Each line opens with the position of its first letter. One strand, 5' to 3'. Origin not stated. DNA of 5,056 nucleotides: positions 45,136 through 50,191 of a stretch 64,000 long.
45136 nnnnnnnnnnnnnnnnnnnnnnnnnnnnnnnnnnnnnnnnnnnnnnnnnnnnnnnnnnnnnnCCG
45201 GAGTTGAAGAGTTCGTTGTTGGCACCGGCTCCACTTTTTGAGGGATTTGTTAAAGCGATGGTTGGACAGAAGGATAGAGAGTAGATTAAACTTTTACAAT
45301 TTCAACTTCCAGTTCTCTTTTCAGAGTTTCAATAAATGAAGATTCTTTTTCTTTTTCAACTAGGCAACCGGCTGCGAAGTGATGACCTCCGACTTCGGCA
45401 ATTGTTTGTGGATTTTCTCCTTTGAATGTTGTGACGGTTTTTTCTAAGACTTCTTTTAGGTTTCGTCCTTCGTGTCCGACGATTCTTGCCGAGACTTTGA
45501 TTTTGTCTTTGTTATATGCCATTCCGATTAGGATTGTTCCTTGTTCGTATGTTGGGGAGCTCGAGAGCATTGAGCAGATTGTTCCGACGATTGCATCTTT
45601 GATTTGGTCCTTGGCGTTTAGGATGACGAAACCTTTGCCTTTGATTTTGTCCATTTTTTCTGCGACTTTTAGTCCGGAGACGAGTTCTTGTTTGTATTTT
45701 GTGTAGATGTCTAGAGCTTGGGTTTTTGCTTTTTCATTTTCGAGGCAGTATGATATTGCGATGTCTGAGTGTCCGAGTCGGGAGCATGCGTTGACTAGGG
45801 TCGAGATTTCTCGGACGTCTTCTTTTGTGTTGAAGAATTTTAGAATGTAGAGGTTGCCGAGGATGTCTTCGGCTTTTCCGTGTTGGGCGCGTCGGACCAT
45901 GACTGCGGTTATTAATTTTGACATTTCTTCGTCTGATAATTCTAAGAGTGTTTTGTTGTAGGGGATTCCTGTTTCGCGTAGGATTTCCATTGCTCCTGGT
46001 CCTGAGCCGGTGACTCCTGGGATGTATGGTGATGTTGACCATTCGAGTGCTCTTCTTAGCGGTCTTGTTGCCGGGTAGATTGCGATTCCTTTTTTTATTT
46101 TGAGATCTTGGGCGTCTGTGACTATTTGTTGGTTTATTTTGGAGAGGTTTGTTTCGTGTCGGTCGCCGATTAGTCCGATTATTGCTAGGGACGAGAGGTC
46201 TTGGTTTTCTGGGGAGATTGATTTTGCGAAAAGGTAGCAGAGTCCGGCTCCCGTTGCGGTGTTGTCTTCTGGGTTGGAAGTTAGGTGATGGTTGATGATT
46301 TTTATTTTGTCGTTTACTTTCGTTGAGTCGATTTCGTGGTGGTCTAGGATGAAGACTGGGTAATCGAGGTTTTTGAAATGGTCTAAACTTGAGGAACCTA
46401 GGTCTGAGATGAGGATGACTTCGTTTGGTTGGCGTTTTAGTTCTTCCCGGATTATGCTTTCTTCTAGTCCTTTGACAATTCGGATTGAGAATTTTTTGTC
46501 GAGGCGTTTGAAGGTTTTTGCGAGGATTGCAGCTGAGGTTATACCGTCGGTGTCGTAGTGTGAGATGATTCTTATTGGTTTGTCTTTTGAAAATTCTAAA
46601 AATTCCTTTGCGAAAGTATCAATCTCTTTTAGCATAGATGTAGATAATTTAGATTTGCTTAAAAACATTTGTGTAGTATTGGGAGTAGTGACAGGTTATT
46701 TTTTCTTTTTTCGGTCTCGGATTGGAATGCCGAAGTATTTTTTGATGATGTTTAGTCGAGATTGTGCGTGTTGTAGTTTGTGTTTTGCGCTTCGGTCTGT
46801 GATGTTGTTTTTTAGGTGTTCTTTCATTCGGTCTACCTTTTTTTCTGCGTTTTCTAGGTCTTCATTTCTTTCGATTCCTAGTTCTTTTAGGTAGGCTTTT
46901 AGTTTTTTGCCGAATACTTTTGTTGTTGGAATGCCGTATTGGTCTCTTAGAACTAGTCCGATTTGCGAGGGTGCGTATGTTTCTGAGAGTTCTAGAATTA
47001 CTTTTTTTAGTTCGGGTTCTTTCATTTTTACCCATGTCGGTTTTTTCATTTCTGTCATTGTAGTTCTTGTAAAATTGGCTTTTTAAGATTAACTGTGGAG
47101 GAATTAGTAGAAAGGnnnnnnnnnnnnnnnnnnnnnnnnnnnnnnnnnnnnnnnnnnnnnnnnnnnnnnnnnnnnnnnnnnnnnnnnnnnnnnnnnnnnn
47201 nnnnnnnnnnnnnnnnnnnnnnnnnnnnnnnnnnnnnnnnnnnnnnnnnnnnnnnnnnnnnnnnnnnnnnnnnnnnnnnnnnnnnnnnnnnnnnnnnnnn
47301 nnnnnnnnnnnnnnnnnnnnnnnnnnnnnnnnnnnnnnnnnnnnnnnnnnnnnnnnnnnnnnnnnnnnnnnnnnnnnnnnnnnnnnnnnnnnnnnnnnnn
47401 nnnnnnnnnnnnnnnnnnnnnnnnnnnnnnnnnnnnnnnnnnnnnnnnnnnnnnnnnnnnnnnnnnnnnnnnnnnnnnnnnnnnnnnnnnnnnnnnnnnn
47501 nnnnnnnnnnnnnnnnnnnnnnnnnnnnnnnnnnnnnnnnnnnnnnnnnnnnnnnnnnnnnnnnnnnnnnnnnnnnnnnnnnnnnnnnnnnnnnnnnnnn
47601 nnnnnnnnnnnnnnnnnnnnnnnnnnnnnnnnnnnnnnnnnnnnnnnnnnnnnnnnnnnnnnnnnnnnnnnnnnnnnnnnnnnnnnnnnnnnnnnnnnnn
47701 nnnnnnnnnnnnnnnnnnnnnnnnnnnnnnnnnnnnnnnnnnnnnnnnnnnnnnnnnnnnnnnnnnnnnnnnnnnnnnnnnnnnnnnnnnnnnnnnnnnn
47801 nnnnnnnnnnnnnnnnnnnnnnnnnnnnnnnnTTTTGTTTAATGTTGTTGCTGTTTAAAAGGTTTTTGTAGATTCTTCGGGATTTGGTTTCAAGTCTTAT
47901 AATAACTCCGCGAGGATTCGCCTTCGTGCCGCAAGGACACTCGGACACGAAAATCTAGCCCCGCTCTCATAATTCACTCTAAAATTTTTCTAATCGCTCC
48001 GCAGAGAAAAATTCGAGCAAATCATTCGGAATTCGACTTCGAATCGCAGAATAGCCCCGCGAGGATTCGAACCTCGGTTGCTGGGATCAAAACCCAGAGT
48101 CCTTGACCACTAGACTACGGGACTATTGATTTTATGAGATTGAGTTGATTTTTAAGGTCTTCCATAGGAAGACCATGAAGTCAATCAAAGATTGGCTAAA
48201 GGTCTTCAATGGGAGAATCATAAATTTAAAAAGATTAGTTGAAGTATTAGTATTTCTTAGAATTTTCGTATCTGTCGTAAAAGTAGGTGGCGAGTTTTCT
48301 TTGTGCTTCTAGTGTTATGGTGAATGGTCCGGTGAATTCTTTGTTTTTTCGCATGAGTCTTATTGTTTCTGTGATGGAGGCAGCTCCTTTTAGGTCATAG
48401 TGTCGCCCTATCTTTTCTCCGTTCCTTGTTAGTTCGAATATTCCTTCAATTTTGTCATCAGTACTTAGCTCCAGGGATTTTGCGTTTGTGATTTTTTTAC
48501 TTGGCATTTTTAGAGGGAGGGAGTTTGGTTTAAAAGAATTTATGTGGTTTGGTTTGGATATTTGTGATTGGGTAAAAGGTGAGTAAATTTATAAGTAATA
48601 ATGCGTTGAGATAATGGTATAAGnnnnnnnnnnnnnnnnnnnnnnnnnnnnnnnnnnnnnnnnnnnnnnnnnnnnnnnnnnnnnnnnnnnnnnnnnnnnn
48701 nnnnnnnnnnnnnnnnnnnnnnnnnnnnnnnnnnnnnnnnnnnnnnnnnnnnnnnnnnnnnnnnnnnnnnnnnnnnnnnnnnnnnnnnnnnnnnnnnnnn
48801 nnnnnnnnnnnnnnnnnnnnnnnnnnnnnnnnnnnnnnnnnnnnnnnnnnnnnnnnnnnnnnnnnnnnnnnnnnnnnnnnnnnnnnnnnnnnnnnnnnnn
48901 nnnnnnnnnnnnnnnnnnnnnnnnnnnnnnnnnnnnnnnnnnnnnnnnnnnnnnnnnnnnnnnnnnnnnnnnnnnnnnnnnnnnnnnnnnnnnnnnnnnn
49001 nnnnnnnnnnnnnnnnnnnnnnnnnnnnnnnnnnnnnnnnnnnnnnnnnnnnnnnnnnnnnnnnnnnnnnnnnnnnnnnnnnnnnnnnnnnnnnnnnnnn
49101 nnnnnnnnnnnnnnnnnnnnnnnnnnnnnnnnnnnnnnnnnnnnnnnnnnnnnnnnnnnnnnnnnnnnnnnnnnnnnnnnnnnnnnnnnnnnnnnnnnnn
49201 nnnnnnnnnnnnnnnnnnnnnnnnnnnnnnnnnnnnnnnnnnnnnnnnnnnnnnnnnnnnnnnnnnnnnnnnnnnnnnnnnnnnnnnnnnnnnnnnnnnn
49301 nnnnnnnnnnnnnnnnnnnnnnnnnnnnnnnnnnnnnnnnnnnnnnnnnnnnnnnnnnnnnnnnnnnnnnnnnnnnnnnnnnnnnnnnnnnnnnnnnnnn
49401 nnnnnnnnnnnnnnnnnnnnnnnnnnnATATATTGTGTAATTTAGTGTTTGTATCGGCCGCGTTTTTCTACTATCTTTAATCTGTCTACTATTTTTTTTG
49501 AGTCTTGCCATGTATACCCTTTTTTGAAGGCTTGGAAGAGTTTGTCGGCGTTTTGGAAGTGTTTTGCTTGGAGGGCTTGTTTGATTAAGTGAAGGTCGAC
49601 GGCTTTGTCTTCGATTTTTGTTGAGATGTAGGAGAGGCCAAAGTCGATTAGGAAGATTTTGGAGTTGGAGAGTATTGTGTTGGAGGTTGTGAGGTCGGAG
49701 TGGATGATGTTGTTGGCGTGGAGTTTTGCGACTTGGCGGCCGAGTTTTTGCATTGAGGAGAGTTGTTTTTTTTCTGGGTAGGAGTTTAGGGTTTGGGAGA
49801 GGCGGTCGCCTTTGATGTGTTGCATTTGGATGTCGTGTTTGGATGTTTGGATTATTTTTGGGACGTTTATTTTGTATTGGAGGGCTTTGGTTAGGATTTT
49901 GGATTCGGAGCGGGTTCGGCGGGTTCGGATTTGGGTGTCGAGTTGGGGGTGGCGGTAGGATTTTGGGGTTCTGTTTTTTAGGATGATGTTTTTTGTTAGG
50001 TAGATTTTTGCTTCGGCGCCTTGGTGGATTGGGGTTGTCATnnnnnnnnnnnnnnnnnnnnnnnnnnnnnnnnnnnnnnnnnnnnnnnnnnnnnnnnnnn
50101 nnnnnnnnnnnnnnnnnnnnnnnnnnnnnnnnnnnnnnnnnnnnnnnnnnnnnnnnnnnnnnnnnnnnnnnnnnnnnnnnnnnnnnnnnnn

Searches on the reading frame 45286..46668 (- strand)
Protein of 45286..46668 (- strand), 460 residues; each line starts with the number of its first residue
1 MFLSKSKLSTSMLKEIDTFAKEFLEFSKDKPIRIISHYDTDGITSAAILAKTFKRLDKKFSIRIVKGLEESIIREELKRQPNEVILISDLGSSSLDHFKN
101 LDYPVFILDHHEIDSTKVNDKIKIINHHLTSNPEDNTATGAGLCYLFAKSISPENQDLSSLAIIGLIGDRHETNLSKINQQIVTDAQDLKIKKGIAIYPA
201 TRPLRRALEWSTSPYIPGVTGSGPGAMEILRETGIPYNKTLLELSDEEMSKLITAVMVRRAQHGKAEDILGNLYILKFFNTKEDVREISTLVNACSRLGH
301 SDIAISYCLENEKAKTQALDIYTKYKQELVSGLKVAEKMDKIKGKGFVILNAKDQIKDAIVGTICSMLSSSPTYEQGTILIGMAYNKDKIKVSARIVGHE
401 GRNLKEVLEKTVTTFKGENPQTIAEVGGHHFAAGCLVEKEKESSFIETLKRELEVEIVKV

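Call 75: search_protein_families(library=pfam, max_evalue=0.0001, proteins=[window:45286-46668:-])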
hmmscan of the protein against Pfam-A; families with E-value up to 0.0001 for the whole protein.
window:45286-46668:- (460 aa): 3 families
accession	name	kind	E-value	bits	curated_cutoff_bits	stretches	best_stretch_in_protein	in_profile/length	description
PF01368.27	DHH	-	3.8e-11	43.8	28.1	1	32-151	2-105/125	DHH family, N-terminal domain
PF21763.2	DHH_CID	-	8.3e-10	39.4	27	1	201-267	6-77/84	DHH-CID domain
PF02272.25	DHHA1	-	3.2e-08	34.4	25.9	1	348-453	5-100/102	DHHA1 domain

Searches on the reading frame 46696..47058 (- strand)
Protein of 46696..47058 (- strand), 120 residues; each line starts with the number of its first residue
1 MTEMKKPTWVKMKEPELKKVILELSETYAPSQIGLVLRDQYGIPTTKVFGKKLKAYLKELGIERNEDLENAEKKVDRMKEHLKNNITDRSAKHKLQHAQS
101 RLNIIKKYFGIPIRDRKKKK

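Call 75: search_protein_families(library=pfam, max_evalue=0.0001, proteins=[window:46696-47058:-])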
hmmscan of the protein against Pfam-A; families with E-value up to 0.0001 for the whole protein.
window:46696-47058:- (120 aa): 1 family
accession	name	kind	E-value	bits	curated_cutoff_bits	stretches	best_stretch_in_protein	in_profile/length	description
PF08069.17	Ribosomal_S13_N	-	3.2e-11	43.6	25.4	1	4-43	20-60/60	Ribosomal S13/S15 N-terminal domain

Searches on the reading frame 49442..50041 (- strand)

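Call 75: search_protein_families(library=pfam, max_evalue=0.0001, proteins=[window:49442-50041:-])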
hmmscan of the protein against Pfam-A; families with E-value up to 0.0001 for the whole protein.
window:49442-50041:- (199 aa): 4 families
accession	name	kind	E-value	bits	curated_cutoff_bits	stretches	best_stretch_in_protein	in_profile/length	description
PF01163.29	RIO1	-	1.9e-11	44.4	22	1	35-135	47-149/187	RIO domain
PF00069.31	Pkinase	-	9.6e-09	35.5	31.7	1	39-139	42-147/263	Protein kinase domain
PF06293.20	Kdo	-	4.2e-07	30.1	21.3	1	81-176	108-207/207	Lipopolysaccharide kinase (Kdo/WaaP) family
PF07714.23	PK_Tyr_Ser-Thr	-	1.1e-05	25.3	23.1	1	65-140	72-152/258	Protein tyrosine and serine/threonine kinase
